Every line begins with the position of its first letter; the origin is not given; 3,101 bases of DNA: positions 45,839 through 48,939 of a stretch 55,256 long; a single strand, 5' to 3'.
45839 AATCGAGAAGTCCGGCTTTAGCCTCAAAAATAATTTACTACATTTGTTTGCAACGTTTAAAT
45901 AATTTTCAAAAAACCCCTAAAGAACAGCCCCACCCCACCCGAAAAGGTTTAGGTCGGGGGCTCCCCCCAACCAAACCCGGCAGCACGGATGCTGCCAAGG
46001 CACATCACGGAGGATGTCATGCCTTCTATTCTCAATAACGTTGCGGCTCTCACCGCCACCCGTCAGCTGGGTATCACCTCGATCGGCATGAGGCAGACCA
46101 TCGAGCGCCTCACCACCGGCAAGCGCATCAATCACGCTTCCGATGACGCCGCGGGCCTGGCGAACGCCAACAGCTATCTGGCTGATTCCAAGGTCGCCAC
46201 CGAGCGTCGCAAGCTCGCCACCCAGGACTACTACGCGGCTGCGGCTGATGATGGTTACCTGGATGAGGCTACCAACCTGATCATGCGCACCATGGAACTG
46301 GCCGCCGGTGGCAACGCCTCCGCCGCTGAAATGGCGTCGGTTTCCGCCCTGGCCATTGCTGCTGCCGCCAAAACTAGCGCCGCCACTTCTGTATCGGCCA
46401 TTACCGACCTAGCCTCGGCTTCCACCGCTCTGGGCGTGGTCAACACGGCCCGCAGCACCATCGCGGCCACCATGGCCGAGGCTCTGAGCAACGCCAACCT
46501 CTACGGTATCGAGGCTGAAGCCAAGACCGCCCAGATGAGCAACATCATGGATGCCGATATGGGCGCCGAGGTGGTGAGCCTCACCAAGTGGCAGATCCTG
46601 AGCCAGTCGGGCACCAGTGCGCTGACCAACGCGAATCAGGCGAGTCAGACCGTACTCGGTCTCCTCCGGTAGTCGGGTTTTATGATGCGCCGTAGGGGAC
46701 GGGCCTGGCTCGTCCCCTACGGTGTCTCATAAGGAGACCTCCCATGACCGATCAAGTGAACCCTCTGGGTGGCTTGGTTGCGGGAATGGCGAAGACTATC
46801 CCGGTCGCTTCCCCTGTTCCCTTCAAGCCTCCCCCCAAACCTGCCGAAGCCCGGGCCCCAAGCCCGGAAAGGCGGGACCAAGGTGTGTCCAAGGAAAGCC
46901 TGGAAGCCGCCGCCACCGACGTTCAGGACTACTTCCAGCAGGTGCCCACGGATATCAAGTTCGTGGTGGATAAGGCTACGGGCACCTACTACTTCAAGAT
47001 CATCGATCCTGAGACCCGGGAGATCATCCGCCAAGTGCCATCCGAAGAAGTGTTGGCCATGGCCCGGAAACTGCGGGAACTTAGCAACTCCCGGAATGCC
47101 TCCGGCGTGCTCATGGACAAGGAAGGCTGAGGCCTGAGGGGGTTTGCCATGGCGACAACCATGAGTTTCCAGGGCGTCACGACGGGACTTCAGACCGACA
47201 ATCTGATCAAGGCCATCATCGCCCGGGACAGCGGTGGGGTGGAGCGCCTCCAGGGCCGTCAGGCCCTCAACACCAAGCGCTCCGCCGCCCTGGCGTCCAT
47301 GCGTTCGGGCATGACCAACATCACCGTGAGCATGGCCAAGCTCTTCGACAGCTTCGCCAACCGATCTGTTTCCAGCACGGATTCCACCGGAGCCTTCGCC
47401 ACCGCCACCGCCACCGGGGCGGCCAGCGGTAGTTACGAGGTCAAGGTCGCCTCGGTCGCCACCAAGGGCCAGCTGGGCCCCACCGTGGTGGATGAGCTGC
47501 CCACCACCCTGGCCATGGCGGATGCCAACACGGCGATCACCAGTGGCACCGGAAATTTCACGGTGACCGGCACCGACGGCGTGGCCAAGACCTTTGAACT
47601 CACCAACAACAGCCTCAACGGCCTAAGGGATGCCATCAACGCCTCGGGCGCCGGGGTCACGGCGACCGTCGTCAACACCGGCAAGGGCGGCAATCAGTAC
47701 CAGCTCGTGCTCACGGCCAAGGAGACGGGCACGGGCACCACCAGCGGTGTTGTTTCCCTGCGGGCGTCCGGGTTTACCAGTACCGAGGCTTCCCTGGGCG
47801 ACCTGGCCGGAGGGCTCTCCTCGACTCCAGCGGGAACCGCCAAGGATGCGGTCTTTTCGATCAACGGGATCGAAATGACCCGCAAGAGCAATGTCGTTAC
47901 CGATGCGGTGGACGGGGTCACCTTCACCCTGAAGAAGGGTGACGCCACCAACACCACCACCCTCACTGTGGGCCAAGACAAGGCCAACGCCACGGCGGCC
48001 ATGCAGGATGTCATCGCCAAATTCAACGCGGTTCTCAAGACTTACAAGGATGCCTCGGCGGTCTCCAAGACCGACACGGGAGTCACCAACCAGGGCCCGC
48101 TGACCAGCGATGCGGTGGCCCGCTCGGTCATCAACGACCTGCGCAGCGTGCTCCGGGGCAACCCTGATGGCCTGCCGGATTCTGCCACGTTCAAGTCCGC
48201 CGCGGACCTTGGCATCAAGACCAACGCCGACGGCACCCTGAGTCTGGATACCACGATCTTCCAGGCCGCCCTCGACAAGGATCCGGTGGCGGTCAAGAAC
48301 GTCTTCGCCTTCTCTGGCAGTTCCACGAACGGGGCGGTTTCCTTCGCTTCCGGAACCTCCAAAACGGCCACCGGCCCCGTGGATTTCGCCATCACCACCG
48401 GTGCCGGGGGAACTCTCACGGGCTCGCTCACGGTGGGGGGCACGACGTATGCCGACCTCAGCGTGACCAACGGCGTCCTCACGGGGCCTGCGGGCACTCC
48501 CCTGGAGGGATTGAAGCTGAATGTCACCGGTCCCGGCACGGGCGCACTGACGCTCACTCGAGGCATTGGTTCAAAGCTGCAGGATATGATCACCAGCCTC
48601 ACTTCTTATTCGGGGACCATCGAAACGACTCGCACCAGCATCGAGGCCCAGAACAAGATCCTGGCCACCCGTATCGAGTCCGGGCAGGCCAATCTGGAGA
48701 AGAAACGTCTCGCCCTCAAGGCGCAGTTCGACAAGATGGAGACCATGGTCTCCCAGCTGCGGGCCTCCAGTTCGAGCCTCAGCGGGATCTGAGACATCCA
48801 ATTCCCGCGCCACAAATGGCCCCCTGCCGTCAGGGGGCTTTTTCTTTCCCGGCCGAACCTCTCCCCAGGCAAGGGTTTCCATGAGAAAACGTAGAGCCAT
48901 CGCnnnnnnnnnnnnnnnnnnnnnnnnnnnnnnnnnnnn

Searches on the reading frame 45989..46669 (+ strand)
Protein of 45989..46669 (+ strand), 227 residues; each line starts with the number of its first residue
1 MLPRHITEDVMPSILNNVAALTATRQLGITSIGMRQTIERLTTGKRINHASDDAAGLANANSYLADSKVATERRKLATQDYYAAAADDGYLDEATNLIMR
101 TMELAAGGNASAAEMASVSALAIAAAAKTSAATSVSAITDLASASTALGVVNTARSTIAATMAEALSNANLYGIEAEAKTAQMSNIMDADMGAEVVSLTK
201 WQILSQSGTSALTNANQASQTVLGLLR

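Call 64: search_protein_families(library=pfam, proteins=[window:45989-46669:+], max_evalue=0.001)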
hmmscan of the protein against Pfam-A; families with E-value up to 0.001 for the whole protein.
window:45989-46669:+ (227 aa): 2 families
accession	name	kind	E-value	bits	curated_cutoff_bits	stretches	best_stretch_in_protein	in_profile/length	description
PF00669.25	Flagellin_N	-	7.1e-11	42.8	26.6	1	14-105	1-92/139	Bacterial flagellin N-terminal helical region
PF00700.27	Flagellin_C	-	8.3e-10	39.3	23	1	144-226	4-86/86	Bacterial flagellin C-terminal helical region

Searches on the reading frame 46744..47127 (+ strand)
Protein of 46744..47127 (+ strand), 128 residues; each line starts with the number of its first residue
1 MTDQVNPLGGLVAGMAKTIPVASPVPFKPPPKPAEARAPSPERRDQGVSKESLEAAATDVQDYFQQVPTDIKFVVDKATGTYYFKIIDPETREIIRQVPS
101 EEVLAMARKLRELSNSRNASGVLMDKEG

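Call 64: search_protein_families(library=pfam, proteins=[window:46744-47127:+], max_evalue=0.001)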
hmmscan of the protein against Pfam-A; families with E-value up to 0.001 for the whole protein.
window:46744-47127:+ (128 aa): 1 family
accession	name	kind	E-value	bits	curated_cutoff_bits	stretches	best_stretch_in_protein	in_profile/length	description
PF03646.20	FlaG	-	1.6e-20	73.5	23.8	1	35-126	16-101/101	FlaG protein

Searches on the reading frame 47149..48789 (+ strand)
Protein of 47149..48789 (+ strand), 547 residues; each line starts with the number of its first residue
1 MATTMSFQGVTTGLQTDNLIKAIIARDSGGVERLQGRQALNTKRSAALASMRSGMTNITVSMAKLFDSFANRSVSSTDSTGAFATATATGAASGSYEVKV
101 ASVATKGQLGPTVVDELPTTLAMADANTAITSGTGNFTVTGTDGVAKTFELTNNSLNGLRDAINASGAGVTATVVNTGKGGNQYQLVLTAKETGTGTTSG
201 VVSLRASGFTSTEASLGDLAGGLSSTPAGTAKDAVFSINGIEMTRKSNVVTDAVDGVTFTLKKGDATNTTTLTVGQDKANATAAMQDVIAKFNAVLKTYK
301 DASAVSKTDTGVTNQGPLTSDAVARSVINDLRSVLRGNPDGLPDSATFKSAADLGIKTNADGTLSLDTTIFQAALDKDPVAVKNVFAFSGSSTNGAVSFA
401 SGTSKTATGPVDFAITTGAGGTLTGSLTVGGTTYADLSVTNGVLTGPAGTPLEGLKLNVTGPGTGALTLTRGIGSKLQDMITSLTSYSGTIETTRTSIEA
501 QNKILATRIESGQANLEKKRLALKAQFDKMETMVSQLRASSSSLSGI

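Call 63: search_protein_families(library=pfam, proteins=[window:47149-48789:+], max_evalue=0.00001)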
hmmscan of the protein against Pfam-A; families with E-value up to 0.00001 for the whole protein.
window:47149-48789:+ (547 aa): 2 families
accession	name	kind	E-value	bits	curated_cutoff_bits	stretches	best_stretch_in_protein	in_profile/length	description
PF07195.17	FliD_C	-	2e-44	152.2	25.4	1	231-538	1-235/236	Flagellar hook-associated protein 2 C-terminus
PF02465.23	FliD_N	-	2.9e-12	47.5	24.8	1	12-106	1-96/97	Flagellar hook-associated protein 2 N-terminus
